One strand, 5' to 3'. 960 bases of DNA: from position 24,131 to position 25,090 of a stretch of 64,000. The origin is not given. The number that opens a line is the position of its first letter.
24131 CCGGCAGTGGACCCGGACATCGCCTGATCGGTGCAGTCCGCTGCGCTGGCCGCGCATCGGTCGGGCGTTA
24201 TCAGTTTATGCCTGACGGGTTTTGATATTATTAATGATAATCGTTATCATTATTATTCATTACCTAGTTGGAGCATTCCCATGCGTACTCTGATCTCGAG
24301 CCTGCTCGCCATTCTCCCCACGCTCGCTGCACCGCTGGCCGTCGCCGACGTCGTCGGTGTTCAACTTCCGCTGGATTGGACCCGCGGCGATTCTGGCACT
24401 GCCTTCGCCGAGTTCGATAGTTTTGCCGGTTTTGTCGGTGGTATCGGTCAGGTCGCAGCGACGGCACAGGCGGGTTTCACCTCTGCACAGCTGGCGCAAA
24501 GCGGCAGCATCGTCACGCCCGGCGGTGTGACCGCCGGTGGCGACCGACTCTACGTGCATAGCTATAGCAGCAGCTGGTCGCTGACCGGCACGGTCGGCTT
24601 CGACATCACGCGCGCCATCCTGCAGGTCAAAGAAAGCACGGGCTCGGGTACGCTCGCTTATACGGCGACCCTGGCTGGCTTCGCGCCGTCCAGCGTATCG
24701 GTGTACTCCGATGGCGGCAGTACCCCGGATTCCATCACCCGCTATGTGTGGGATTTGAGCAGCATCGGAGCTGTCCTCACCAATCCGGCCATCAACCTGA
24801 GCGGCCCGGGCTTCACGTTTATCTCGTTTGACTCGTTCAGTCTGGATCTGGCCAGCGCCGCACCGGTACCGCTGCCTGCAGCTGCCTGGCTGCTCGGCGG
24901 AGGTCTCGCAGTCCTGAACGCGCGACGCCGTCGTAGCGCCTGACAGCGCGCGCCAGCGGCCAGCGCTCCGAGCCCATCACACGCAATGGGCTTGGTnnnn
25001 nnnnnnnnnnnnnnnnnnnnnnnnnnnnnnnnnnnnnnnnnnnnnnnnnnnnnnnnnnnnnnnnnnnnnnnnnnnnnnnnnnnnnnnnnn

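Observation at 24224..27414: Fur-box-controlled, surface-anchor-tagged small exported protein directly upstream of a heme-type TonB receptor: a hemophore-like pair of an unrecognised family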

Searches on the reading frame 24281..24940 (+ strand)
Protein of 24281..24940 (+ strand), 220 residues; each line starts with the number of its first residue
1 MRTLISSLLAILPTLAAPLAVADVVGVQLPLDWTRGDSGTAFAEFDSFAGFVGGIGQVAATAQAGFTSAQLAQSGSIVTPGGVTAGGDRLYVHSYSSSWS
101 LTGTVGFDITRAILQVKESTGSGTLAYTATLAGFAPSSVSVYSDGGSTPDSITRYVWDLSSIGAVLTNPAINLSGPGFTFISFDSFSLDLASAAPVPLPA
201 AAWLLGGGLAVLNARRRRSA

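Call 3: search_protein_families(library=ncbifam, proteins=[window:24281-24940:+], max_evalue=0.1)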
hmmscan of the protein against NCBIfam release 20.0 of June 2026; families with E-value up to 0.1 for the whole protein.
window:24281-24940:+ (220 aa): 6 families
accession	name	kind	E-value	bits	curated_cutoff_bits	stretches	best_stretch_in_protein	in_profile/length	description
TIGR03370.1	VPLPA-CTERM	domain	3.7e-07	30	25.35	1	196-219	1-24/25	VPLPA-CTERM sorting domain-containing protein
NF033554.9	floc_PepA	equivalog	1.9e-05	24.6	80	1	106-219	149-260/261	flocculation-associated PEP-CTERM protein PepA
NF038126.1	PEP_CTERM_FxDxF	subfamily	0.00065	20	50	1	93-217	45-165/165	FxDxF family PEP-CTERM protein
NF038118.1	PEP_CTERM_CCXG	equivalog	0.0018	18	90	1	182-218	162-198/199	CCXG family PEP-CTERM protein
NF038120.1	PEP_CTERM_QFxxD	subfamily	0.0091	15.9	80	1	186-218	183-215/215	NF038120 family PEP-CTERM protein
NF038125.1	PEP_CTERM_THxN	subfamily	0.021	14.4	85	1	186-218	213-245/246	THxN family PEP-CTERM protein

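Call 4: search_protein_families(library=pfam, proteins=[window:24281-24940:+], max_evalue=0.1)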
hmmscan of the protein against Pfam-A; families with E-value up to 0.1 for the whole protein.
window:24281-24940:+ (220 aa): 1 family
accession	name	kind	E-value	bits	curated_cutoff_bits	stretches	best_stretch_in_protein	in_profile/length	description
PF07589.16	PEP-CTERM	-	0.0082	16.6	20.7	1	195-217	1-24/24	PEP-CTERM motif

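Call 9: find_homologous_proteins(query=window:24281-24940:+, max_evalue=0.001)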
Query window:24281-24940:+ (220 aa): 3 proteins with E <= 0.001 among 5788 candidates.
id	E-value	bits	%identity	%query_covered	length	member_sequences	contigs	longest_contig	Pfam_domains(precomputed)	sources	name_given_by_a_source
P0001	7.9e-132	455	100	100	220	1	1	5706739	-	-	-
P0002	1.8e-66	242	58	100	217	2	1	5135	-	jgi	-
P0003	8.2e-61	223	55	99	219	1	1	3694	-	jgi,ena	-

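Call 11: find_encoding_contigs(protein=P0002, flank=10000)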
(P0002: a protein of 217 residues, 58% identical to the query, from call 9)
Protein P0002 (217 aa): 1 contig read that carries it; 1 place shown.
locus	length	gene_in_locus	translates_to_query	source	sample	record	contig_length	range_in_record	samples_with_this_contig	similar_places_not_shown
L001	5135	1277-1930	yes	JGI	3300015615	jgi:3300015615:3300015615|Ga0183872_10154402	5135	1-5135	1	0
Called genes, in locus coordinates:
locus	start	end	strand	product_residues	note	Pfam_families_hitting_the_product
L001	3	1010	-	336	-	?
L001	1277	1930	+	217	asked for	-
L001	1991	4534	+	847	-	PF07715:Plug, PF00593:TonB_dep_Rec_b-barrel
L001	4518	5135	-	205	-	?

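Call 12: find_encoding_contigs(protein=P0003, flank=10000)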
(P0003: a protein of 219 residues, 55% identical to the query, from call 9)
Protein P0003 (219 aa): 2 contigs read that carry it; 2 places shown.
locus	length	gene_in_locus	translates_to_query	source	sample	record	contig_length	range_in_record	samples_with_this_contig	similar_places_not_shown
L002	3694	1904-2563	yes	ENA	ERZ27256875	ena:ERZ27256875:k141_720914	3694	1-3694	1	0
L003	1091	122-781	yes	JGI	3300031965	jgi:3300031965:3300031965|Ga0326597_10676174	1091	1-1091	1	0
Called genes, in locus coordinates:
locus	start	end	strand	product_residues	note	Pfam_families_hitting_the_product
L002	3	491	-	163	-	?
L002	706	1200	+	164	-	PF21761:RedAm-like_C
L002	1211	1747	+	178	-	-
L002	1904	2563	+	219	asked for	-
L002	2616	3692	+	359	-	?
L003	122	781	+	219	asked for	-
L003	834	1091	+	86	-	?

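Call 31: predict_structure(alignment_id=A3)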
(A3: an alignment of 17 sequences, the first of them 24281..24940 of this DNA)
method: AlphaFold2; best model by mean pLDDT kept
length: 220 residues; sequences in the alignment: 17
mean_pLDDT: 67.6   pTM: 0.64
mean pLDDT of the five models: 67.6, 63.7, 63.3, 63.0, 62.4
residues with pLDDT >= 90: 18; 70-90: 93; 50-70: 75; < 50: 34
segments of 3 or more residues with pLDDT < 50: 19-24, 49-73
pLDDT, mean of each block of 10 residues (from residue 1): 53 53 59 77 66 31 35 54 58 60 80 83 66 90 67 88 79 68 78 72 86 86
secondary structure, 60 per line:
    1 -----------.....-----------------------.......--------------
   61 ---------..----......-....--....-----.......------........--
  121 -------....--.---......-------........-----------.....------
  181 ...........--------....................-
elements in order: H12-16 E40-46 E76-81 E83-86 E89-92 E98-104 E111-118 E128-131 E138-143 E151-158 E170-174 E181-191 H200-219

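Call 33: search_protein_representatives(alignment_id=A3)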
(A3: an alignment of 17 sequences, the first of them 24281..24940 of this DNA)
Query: 17 sequences, 255 profile positions. Proteins with E-value up to 0.001 (for the whole library): 616; up to 1e-10: 311; up to 1e-30: 33. The best 150 are listed.
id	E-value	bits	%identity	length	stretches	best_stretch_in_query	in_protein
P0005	9.7e-100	349.0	-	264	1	1-254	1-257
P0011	2.3e-89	315.0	-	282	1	3-254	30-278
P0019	1.8e-74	266.2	-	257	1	7-254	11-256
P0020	9.2e-70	250.8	-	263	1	9-253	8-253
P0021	1.0e-61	224.4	-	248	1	8-254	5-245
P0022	2.4e-57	210.1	-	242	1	6-251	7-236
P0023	9.4e-57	208.2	-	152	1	93-236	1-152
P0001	6.3e-54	198.9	-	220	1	1-254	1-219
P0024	2.7e-49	183.7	-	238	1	11-249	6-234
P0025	5.2e-48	179.5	-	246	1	11-253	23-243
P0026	1.2e-47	178.4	-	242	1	12-254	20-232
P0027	7.4e-47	175.7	-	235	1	8-253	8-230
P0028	2.7e-45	170.6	-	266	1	8-249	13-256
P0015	3.7e-44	166.9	-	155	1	39-191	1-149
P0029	4.2e-43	163.5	-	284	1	24-252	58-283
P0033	5.4e-40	153.3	-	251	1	27-249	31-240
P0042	3.0e-34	134.5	-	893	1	7-218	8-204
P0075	2.1e-24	102.2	-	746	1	25-224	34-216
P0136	1.2e-17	80.0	-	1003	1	38-224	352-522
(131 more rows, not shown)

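Call 35: fold_search(model_id=the predicted structure, library=pdb)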
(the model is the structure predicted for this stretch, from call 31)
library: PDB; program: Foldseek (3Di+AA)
matches with E <= 10: 1248; with E <= 0.001: 1
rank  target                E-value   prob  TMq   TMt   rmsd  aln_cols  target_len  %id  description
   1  4qaw_E                8.2e-04  1.00  0.34  0.17   7.2       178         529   11  Structure of modular Xyn30D from Paenibacillus barcinonensis (released 2014-10-08)
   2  2w46_A                1.4e-03  1.00  0.28  0.40   6.8       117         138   17  CBM35 from Cellvibrio japonicus Abf62 (released 2009-01-27)
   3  4qaw_A                1.6e-03  1.00  0.32  0.15   6.5       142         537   12  Structure of modular Xyn30D from Paenibacillus barcinonensis (released 2014-10-08)
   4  4qaw_D                1.8e-03  1.00  0.35  0.17   6.6       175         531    8  Structure of modular Xyn30D from Paenibacillus barcinonensis (released 2014-10-08)
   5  4qb2                  2.1e-03  1.00  0.31  0.48   6.0       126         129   10  Structure of CBM35 in complex with glucuronic acid (released 2014-10-08)
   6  2w47_A                2.4e-03  0.99  0.31  0.45   7.3       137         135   14  Clostridium thermocellum CBM35 in complex with delta-4,5- anhydrogalacturonic acid (released 2009-01-27)
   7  4qaw_C                2.8e-03  0.99  0.33  0.16   7.5       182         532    9  Structure of modular Xyn30D from Paenibacillus barcinonensis (released 2014-10-08)
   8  5e7t_G                3.5e-03  0.87  0.26  0.32  20.8       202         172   14  Structure of the tripod (BppUct-A-L) from the baseplate of bacteriophage Tuc2009 (released 2015-12-30)
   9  4qaw_H                4.4e-03  1.00  0.33  0.16   6.4       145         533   11  Structure of modular Xyn30D from Paenibacillus barcinonensis (released 2014-10-08)
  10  2w1w_B                4.6e-03  0.99  0.33  0.47   5.9       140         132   16  Native structure of a family 35 carbohydrate binding module from Clostridium thermocellum (released 2009-01-20)
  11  2w1w_A                5.2e-03  0.99  0.30  0.46   7.0       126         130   16  Native structure of a family 35 carbohydrate binding module from Clostridium thermocellum (released 2009-01-20)
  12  8qf8_A                5.5e-03  1.00  0.32  0.11   4.7       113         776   12  GH146 beta-L-arabinofuranosidase from Bacteroides thetaioatomicron in complex with beta-l-arabinofurano cyclophellitol (released 2023-12-13)
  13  4qb1                  6.9e-03  1.00  0.32  0.49   6.0       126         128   10  Structure of CBM35 from Paenibacillus barcinonensis (released 2014-10-08)
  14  2cdp_A                6.9e-03  0.97  0.31  0.45   9.9       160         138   14  Structure of a CBM6 in complex with neoagarohexaose (released 2006-02-08)
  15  5e7t_H                7.7e-03  0.77  0.26  0.32  20.7       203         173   14  Structure of the tripod (BppUct-A-L) from the baseplate of bacteriophage Tuc2009 (released 2015-12-30)
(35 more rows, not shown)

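Call 39: search_protein_families(library=pfam, proteins=[P0042, P0075, P0136], max_evalue=0.01)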
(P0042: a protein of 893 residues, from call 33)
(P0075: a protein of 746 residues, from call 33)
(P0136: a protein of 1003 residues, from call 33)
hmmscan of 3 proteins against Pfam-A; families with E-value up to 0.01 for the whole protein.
P0042 (893 aa): 2 families
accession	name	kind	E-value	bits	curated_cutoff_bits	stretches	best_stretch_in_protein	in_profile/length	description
PF03797.25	Autotransporter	-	2.1e-59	201.8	26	1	620-873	1-255/255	Autotransporter beta-domain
PF12951.13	PATR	-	1.1e-10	41.8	27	1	331-360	1-30/30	Passenger-associated-transport-repeat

P0075 (746 aa): 7 families
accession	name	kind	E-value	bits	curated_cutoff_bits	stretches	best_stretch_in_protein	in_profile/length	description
PF22352.2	K319L-like_PKD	-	1.2e-51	173.1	27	4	319-404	1-84/84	K319L-like, PKD domain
PF17963.7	Big_9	-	6.2e-19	69.1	23.6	3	408-496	1-88/89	Bacterial Ig domain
PF18911.6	PKD_4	-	1.7e-17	63.7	27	1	314-404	3-85/85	PKD domain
PF21027.3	Sde0182_C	-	5e-17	62.7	27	0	332-357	3-28/83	Cellulose-binding protein Sde0182, C-terminal domain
PF17803.7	Cadherin_4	-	3.7e-08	34.2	25.1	1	398-458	1-66/71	Bacterial cadherin-like domain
PF02010.21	REJ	-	1.1e-05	24.7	25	1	381-507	55-207/452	REJ domain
PF17892.7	Cadherin_5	-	0.0016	18.6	26.5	0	431-498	31-97/98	Cadherin-like domain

P0136 (1003 aa): 0 families

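Call 40: search_protein_families(library=ncbifam, proteins=[P0042, P0075, P0136], max_evalue=0.01)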
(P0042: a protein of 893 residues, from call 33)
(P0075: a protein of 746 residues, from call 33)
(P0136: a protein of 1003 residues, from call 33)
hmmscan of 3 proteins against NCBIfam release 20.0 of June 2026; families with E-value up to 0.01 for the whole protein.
P0042 (893 aa): 4 families
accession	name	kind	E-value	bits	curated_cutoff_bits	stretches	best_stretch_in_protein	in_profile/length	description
NF051851.1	AtpSerPepEprS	equivalog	6e-67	226.5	1700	1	328-891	449-986/988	autotransporter serine peptidase EprS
TIGR01414.1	autotrans_barl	domain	1.8e-35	122.8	16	1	395-893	1-432/432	autotransporter outer membrane beta-barrel domain-containing protein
NF041609.1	esterase_EstP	equivalog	3.7e-14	52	1000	1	607-891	357-640/642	esterase EstP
TIGR02601.1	autotrns_rpt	repeat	1.2e-11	44.1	19.85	1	330-361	1-32/32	beta strand repeat protein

P0075 (746 aa): 3 families
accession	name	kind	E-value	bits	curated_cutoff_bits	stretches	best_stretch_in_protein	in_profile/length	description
NF038112.1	myxo_dep_M36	subfamily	4.6e-100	335.6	1500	2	314-598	1189-1472/1604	myxosortase-dependent M36 family metallopeptidase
NF038111.1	rhom_dep_M36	equivalog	1.6e-56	191.5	1700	4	501-598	1184-1278/1315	rhombosortase-dependent M36 family metallopeptidase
NF012211.1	tand_rpt_95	domain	6.4e-14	51.7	90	1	322-415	5-95/98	tandem-95 repeat protein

P0136 (1003 aa): 0 families

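Call 49: find_homologous_proteins(query=A3, max_evalue=0.00001)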
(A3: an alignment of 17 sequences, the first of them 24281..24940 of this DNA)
Query A3 (17 sequences) (220 aa, profile of the alignment): 28 proteins with E <= 0.00001 among 8000 candidates.
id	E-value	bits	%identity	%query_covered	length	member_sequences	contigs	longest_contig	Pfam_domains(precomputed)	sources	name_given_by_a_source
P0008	3.7e-104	365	23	85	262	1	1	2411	-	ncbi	ncbi:MAG: hypothetical protein RLW62_12590 [Gammaproteobacteria bacterium]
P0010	1.4e-103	363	25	99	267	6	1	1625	-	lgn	-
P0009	7.3e-103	361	24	85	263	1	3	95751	-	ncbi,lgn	ncbi:MAG: hypothetical protein RLW61_05685 [Gammaproteobacteria bacterium]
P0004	3.2e-101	356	-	-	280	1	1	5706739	-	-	-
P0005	3.1e-99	349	-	-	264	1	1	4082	-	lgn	-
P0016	1.9e-97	343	44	8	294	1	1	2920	-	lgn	-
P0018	2.2e-94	333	50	9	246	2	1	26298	-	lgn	-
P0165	1.0e-93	331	-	-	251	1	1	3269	-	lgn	-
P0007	1.1e-93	331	43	16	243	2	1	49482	-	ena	-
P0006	8.3e-93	328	-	-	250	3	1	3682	-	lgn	-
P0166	1.2e-90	321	48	10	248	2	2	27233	-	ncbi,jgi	-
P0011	7.3e-89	315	53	8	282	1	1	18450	-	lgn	-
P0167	5.9e-88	312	-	-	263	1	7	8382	-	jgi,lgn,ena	-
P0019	5.7e-74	266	-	-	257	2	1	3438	-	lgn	-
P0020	2.9e-69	251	44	7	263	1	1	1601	-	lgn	-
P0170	5.1e-63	230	23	45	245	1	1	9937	-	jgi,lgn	-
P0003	4.6e-54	201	55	99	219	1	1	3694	-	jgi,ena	-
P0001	2.0e-53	199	100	100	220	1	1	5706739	-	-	-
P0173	2.3e-41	159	30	85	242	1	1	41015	-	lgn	-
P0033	1.7e-39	153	27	86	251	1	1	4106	-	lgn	-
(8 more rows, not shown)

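Call 52: find_encoding_contigs(protein=P0173, flank=10000, max_places=1)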
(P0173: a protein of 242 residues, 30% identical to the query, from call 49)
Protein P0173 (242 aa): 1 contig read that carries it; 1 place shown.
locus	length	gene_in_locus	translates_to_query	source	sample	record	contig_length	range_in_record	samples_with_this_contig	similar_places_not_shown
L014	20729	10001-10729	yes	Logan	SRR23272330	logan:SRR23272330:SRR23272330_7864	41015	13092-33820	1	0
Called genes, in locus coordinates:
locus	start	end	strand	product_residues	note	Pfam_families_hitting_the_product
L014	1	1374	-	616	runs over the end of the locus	PF00270:DEAD, PF04851:ResIII (weak), PF00271:Helicase_C, PF16124:RecQ_Zn_bind, PF09382:RQC, PF00570:HRDC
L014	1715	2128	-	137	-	PF00072:Response_reg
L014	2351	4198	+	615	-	PF02743:dCache_1, PF00512:HisKA, PF02518:HATPase_c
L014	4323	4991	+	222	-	PF01810:LysE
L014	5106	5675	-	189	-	PF17837:4PPT_N, PF01648:ACPS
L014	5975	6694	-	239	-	PF01243:PNPOx_N, PF13883:CREG_beta-barrel, PF10615:DUF2470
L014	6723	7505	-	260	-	PF00005:ABC_tran, PF02463:SMC_N (faint), PF13304:AAA_21 (faint)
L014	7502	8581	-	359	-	PF01032:FecCD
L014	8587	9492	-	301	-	PF01497:Peripla_BP_2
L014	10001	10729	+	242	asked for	-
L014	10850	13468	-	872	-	PF07715:Plug, PF00593:TonB_dep_Rec_b-barrel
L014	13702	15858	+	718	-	PF07715:Plug, PF00593:TonB_dep_Rec_b-barrel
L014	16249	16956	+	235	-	-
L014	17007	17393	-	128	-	-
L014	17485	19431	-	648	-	PF01839:FG-GAP (faint), PF13517:FG-GAP_3, PF07593:UnbV_ASPIC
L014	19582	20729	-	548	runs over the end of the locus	PF05787:PhoX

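Call 53: find_encoding_contigs(protein=P0166, flank=10000, max_places=1)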
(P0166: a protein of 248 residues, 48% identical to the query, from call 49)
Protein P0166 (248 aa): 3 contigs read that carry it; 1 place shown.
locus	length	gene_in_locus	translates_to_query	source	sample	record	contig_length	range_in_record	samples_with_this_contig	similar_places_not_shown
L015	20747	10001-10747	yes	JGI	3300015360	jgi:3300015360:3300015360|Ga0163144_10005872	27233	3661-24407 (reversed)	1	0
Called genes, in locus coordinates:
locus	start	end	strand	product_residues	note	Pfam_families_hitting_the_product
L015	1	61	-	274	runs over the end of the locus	PF01149:Fapy_DNA_glyco, PF06831:H2TH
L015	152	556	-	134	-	PF00583:Acetyltransf_1, PF13508:Acetyltransf_7, PF13673:Acetyltransf_10 (weak)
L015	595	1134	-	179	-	PF00903:Glyoxalase (weak)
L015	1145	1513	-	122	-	PF12802:MarR_2 (faint), PF01022:HTH_5, PF12840:HTH_20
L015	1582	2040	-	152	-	PF07366:SnoaL, PF12680:SnoaL_2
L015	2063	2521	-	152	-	PF11026:DUF2721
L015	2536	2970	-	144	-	PF04828:GFA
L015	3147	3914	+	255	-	PF00106:adh_short, PF08659:KR, PF13561:adh_short_C2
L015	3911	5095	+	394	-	PF00296:Bac_luciferase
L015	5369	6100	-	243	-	PF13883:CREG_beta-barrel, PF01243:PNPOx_N, PF10615:DUF2470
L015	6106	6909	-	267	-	PF00005:ABC_tran, PF13304:AAA_21 (faint)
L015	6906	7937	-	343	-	PF01032:FecCD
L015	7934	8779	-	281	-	PF01497:Peripla_BP_2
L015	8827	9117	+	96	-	-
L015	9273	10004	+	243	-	-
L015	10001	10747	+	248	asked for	-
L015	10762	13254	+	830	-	PF07715:Plug, PF00593:TonB_dep_Rec_b-barrel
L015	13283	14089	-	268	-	PF00378:ECH_1, PF16113:ECH_2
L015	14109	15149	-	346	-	PF02771:Acyl-CoA_dh_N (weak), PF00441:Acyl-CoA_dh_1, PF08028:Acyl-CoA_dh_2 (weak)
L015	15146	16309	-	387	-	PF02771:Acyl-CoA_dh_N, PF02770:Acyl-CoA_dh_M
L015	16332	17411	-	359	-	PF01636:APH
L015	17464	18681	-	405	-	PF02515:CoA_transf_3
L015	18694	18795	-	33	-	-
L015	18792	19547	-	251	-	PF22622:MFE-2_hydrat-2_N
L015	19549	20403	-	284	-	PF13452:FAS1_DH_region (weak), PF22622:MFE-2_hydrat-2_N, PF01575:MaoC_dehydratas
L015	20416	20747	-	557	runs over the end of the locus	PF02771:Acyl-CoA_dh_N, PF02770:Acyl-CoA_dh_M, PF00441:Acyl-CoA_dh_1, PF08028:Acyl-CoA_dh_2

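Call 62: search_protein_families(library=pfam, proteins=[L015:8827-9114:+, L014:16249-16953:+, L015:9273-10001:+], max_evalue=0.1)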
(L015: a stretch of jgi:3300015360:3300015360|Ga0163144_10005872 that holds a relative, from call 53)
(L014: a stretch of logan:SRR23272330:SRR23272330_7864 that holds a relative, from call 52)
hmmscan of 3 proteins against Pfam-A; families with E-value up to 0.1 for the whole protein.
L015:8827-9114:+ (96 aa): 0 families

L014:16249-16953:+ (235 aa): 1 family
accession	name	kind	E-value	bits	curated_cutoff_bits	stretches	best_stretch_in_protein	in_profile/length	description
PF07589.16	PEP-CTERM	-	0.0022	18.5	20.7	1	213-235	2-24/24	PEP-CTERM motif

L015:9273-10001:+ (243 aa): 0 families

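Call 65: find_related_loci(query=A1, collection=metagenome_contigs, flank=10000)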
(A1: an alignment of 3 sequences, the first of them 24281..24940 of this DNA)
Query A1 (220 aa) in metagenome_contigs; peptide patterns used: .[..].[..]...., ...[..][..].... (x = any residue, [..] = any of these).
419 stretches matched a pattern; 1 encode a relative of the query (tblastn E <= 1e-3); 1 distinct loci.
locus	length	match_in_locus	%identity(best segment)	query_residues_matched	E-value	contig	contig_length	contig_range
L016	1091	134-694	54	3-190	7e-57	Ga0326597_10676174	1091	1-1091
